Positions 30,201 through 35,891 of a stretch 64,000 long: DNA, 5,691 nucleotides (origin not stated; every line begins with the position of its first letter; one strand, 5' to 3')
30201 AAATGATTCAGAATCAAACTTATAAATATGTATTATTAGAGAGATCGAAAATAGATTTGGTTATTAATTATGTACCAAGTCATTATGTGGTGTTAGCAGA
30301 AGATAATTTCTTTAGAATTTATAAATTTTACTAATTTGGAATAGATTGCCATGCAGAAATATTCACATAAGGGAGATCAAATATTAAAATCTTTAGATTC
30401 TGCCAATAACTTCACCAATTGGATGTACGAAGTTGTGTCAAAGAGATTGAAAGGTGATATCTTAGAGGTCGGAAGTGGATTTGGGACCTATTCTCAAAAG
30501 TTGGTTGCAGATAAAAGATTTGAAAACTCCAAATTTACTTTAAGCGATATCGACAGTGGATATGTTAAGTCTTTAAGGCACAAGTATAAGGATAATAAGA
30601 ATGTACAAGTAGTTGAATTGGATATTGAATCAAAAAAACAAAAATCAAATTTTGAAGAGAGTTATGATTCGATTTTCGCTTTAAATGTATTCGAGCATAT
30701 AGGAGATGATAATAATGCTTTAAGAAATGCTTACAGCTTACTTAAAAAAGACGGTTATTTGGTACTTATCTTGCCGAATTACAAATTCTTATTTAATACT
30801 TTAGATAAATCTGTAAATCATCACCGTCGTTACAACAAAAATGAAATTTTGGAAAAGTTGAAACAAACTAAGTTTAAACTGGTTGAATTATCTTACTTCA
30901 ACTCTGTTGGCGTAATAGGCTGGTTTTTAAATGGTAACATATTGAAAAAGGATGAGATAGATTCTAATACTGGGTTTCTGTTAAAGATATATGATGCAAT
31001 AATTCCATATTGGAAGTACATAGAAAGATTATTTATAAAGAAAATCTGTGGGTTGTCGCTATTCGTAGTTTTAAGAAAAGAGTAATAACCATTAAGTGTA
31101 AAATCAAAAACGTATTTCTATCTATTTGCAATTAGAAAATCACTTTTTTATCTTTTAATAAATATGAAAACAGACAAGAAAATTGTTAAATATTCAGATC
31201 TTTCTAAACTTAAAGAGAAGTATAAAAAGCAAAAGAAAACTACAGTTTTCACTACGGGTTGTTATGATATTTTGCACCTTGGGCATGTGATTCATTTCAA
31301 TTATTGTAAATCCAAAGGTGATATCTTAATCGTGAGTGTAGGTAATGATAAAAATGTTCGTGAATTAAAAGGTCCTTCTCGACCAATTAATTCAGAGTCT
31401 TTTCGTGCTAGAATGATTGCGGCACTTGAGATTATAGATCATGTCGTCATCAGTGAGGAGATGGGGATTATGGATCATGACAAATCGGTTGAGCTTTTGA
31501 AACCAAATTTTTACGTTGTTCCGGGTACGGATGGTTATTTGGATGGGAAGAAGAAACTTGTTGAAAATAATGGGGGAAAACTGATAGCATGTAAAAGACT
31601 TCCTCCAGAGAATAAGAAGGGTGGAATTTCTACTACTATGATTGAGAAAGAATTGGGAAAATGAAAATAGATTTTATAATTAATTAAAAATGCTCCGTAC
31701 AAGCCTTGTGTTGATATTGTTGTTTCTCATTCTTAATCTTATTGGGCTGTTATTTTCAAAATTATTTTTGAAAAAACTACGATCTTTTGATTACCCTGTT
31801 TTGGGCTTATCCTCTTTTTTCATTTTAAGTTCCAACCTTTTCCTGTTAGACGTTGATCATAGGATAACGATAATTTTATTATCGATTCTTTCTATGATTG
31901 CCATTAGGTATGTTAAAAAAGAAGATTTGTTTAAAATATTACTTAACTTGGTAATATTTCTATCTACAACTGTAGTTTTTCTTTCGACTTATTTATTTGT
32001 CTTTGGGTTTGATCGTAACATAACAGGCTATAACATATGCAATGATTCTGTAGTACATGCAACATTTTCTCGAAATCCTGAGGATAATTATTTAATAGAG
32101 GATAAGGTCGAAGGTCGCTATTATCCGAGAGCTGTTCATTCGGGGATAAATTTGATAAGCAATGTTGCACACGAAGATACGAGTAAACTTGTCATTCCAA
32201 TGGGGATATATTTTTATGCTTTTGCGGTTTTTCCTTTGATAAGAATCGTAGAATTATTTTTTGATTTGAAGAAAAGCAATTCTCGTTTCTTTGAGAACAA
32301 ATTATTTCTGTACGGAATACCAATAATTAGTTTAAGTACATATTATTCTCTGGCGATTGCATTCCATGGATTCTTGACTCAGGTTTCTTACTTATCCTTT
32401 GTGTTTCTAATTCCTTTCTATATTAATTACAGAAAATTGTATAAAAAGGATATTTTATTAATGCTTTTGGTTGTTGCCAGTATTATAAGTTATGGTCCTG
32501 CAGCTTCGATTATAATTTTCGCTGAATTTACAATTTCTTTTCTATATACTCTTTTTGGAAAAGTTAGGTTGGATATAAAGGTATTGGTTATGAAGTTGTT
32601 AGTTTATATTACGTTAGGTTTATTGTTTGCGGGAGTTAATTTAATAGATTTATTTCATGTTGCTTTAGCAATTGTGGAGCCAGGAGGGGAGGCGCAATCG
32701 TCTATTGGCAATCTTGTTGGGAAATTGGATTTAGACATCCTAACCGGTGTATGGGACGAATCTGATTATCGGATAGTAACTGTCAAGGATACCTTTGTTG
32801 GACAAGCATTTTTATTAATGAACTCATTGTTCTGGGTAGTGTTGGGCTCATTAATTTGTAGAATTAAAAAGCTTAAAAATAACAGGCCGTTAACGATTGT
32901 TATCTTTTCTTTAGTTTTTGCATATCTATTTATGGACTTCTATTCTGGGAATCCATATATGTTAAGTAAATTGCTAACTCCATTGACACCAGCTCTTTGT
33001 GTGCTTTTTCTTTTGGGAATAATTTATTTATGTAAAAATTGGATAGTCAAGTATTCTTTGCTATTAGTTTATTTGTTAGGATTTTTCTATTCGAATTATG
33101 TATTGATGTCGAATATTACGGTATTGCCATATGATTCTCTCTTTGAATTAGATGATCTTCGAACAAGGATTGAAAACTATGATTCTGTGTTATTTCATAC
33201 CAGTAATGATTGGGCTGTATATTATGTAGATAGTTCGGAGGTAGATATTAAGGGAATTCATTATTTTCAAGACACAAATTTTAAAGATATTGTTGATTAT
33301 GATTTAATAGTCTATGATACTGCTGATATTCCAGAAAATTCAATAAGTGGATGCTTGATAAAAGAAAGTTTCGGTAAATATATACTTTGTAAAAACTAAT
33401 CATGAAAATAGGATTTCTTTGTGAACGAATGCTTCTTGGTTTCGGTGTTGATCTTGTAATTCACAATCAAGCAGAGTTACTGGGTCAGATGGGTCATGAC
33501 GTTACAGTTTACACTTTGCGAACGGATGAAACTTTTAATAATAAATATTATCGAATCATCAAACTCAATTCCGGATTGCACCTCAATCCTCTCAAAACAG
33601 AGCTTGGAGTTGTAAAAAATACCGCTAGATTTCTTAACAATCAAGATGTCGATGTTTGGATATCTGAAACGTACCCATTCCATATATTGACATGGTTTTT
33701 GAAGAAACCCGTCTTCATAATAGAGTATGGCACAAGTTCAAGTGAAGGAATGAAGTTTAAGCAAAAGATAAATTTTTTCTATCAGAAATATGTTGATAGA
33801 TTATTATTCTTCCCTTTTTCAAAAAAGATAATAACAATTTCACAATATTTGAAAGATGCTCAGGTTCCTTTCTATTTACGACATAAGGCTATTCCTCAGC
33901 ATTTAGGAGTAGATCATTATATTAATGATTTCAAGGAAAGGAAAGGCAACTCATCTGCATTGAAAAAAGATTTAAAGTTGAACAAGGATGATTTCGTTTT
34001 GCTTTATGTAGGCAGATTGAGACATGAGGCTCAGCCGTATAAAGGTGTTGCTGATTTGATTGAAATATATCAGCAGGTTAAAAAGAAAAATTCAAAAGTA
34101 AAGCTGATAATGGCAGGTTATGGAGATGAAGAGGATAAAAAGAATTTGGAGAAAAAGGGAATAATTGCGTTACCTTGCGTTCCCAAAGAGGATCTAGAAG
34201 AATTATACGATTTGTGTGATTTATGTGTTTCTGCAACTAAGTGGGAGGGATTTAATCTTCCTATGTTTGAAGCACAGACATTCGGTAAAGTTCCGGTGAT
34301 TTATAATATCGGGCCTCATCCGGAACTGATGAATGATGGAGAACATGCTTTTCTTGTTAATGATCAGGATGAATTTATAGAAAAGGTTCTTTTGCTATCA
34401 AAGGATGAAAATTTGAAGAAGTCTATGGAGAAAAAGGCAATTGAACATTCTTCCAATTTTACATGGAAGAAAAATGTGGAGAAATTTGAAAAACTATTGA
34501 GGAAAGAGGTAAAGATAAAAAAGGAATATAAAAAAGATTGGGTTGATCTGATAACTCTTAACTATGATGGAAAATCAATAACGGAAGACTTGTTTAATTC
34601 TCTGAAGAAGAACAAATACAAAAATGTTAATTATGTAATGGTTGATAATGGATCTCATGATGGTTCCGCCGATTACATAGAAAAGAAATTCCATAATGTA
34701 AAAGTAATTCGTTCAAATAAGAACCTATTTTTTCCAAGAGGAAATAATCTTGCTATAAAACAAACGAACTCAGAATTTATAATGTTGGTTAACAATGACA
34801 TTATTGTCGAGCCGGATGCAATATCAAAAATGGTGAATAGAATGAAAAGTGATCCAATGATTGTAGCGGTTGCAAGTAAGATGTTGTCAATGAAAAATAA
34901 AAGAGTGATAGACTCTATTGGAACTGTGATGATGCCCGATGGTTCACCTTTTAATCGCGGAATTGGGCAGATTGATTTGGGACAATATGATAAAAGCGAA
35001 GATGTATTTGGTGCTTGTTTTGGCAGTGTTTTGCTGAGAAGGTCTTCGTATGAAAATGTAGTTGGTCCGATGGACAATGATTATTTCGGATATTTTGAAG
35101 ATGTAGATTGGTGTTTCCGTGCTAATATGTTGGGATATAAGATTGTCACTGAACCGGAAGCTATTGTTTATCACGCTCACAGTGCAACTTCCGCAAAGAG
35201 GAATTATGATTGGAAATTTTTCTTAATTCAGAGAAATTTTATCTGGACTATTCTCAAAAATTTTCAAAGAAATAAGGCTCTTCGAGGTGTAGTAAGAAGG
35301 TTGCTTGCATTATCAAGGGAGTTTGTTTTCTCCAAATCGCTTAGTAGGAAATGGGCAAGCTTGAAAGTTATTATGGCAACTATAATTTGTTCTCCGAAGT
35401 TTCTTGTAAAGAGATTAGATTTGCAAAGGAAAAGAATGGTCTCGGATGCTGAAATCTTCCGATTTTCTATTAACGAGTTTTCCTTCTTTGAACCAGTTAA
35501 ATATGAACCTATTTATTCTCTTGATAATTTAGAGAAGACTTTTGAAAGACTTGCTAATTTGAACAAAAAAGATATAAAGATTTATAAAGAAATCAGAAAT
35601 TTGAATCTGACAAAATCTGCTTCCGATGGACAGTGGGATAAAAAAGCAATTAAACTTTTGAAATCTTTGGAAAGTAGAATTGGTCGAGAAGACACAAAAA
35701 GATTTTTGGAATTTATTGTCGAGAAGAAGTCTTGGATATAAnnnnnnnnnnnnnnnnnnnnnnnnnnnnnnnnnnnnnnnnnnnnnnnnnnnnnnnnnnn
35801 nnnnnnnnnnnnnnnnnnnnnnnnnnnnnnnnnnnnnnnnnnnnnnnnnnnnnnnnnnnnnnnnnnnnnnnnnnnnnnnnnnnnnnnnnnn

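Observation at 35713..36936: WbdD-like chain terminator: methyltransferase fused to a coiled coil built from tandem 45-nt repeats, last gene of the wzm-wzt operon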

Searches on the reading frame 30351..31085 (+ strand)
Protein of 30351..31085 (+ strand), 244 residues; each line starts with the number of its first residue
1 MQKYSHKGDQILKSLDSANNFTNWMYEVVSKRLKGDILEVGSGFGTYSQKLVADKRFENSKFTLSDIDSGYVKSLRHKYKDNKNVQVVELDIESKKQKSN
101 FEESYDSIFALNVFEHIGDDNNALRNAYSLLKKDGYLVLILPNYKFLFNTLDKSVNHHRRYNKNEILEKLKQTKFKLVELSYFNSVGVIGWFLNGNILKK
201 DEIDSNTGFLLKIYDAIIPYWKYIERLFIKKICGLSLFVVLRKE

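Call 4: search_protein_families(library=pfam, proteins=[window:30351-31085:+], max_evalue=0.01)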
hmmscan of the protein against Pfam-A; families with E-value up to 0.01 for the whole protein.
window:30351-31085:+ (244 aa): 10 families
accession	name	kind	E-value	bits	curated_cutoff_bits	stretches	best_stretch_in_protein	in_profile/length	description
PF08242.18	Methyltransf_12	-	8.8e-16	58.9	30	1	38-137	1-98/98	Methyltransferase domain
PF08241.18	Methyltransf_11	-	7.8e-13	49.3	21.2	1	38-139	1-95/95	Methyltransferase domain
PF13847.12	Methyltransf_31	-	9.3e-13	48.5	27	1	36-163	6-115/145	Methyltransferase domain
PF13649.12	Methyltransf_25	-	7.3e-12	46.3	27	1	37-135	1-97/97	Methyltransferase domain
PF13489.12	Methyltransf_23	-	3.4e-11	43.6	27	1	32-152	21-124/164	Methyltransferase domain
PF02353.26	CMAS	-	1.4e-06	28.3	27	1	36-139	65-164/273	Mycolic acid cyclopropane synthetase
PF05175.20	MTS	-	2e-06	28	23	1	22-164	20-163/170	Methyltransferase small domain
PF00398.26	RrnaAD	-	1.2e-05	25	24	1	36-101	33-94/263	Ribosomal RNA adenine dimethylase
PF01209.24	Ubie_methyltran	-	0.0013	18.5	20.1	1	15-140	29-152/233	ubiE/COQ5 methyltransferase family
PF05401.17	NodS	-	0.007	16.7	24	1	30-139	40-144/201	Nodulation protein S (NodS)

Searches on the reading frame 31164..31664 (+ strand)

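Call 4: search_protein_families(library=pfam, proteins=[window:31164-31664:+], max_evalue=0.01)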
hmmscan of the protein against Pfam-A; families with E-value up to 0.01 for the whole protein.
window:31164-31664:+ (166 aa): 1 family
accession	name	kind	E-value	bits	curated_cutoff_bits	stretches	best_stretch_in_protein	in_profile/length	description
PF01467.32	CTP_transf_like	-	4.6e-14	53.2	21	1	30-161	2-131/133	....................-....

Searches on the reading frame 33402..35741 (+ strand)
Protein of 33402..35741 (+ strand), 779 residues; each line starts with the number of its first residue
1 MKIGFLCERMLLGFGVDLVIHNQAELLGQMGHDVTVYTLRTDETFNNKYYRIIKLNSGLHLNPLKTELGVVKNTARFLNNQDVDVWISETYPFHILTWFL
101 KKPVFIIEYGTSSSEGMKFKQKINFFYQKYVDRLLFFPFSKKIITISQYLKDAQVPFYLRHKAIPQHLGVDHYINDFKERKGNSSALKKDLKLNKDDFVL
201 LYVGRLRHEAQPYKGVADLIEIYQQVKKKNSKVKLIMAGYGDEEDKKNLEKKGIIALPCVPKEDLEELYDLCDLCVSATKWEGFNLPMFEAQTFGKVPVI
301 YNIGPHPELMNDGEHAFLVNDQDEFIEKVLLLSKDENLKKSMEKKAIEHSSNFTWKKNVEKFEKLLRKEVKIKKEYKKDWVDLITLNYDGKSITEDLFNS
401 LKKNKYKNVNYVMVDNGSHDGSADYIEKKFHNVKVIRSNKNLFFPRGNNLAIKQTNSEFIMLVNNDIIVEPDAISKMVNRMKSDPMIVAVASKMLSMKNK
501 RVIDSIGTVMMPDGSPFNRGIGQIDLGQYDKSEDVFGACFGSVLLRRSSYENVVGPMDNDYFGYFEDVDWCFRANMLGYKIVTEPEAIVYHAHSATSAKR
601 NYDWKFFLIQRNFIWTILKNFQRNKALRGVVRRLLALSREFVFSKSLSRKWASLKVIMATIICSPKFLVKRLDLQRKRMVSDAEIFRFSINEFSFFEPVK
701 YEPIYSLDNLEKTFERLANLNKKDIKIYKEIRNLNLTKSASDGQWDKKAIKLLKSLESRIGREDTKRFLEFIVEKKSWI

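Call 4: search_protein_families(library=pfam, proteins=[window:33402-35741:+], max_evalue=0.01)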
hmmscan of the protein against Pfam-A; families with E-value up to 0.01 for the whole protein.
window:33402-35741:+ (779 aa): 8 families
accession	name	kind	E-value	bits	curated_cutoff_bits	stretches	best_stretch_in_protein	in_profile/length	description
PF00534.26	Glycos_transf_1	-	1.2e-26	93.7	26.4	1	186-348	4-171/172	Glycosyl transferases group 1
PF13692.12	Glyco_trans_1_4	-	4.5e-22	79.3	27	1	198-335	2-142/142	Glycosyl transferases group 1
PF00535.33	Glycos_transf_2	-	5.2e-19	69.2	23.3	1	387-551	6-165/168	Glycosyl transferase family 2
PF13641.12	Glyco_tranf_2_3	-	2.6e-09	37.9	27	1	394-599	17-219/230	Glycosyltransferase like family 2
PF13439.12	Glyco_transf_4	-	3.3e-08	34.2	28.5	1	15-153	3-147/170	Glycosyltransferase Family 4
PF13524.12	Glyco_trans_1_2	-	5.2e-05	23.7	25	1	233-362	15-142/144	Glycosyl transferase-like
PF13632.12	Glyco_trans_2_3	-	9.5e-05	22.7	27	1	459-647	1-169/198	Glycosyl transferase family group 2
PF03142.21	Chitin_synth_2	-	0.00062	19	27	1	430-493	175-238/527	Chitin synthase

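Call 8: search_protein_families(library=ncbifam, proteins=[window:33402-35741:+], max_evalue=0.001)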
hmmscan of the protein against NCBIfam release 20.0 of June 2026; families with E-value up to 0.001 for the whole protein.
window:33402-35741:+ (779 aa): 28 families (the best 25 are shown)
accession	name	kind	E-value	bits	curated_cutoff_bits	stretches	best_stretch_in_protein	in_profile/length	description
TIGR03999.1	thiol_BshA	equivalog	8.1e-20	71.1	273.7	1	140-368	145-372/375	N-acetyl-alpha-D-glucosaminyl L-malate synthase BshA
TIGR03937.1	PgaC_IcaA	equivalog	5.2e-15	55.3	422.3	1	368-591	34-250/407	poly-beta-1,6-N-acetyl-D-glucosamine synthase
NF041139.1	TreT_Thcocales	equivalog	5.1e-13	48.6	775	1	12-367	49-410/412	trehalose synthase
TIGR03088.1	stp2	hypoth_equivalog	1.2e-12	47.6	409.05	1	135-367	132-371/374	TIGR03088 family PEP-CTERM/XrtA system glycosyltransferase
TIGR04063.1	stp3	hypoth_equivalog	1.2e-12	47.4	442.05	1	169-367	188-393/397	TIGR04063 family PEP-CTERM/XrtA system glycosyltransferase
TIGR03965.1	mycofact_glyco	equivalog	1.3e-12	47.4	280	1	356-595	48-284/467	mycofactocin biosynthesis glycosyltransferase MftF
TIGR04157.1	glyco_rSAM_CFB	subfamily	1.6e-12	47.2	400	1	124-300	154-328/406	TIGR04157 family glycosyltransferase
NF038229.1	Glyco4_Geo_Pelo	equivalog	5.3e-12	45.4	400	1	187-368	151-335/338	GPMC system family 4 glycosyltransferase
NF047684.1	TeichurnBiosyTuaC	equivalog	8.8e-12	44.6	550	1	141-365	166-385/391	teichuronic acid biosynthesis protein TuaC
TIGR03449.1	mycothiol_MshA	equivalog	1.1e-11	44.3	462.5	1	181-368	204-402/406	D-inositol-3-phosphate glycosyltransferase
NF038299.1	EPS_HpsN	equivalog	3.3e-11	42.7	425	1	383-628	5-261/317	hormogonium polysaccharide biosynthesis glycosyltransferase HpsN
TIGR01556.1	rhamnosyltran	subfamily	2.3e-09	36.8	200.55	1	398-594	14-203/281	rhamnosyltransferase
NF049988.1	MGlcDAGSynMgs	equivalog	7.6e-09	35.4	400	1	162-373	179-394/398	alpha-monoglucosyldiacylglycerol synthase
NF041875.1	EPS_EpsD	equivalog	8e-09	35.3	370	1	395-599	15-214/325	exopolysaccharide biosynthesis glycosyltransferase EpsD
TIGR04047.1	MSMEG_0565_glyc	hypoth_equivalog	2.2e-08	33.6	259.85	1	168-359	166-364/373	MSMEG_0565 family glycosyltransferase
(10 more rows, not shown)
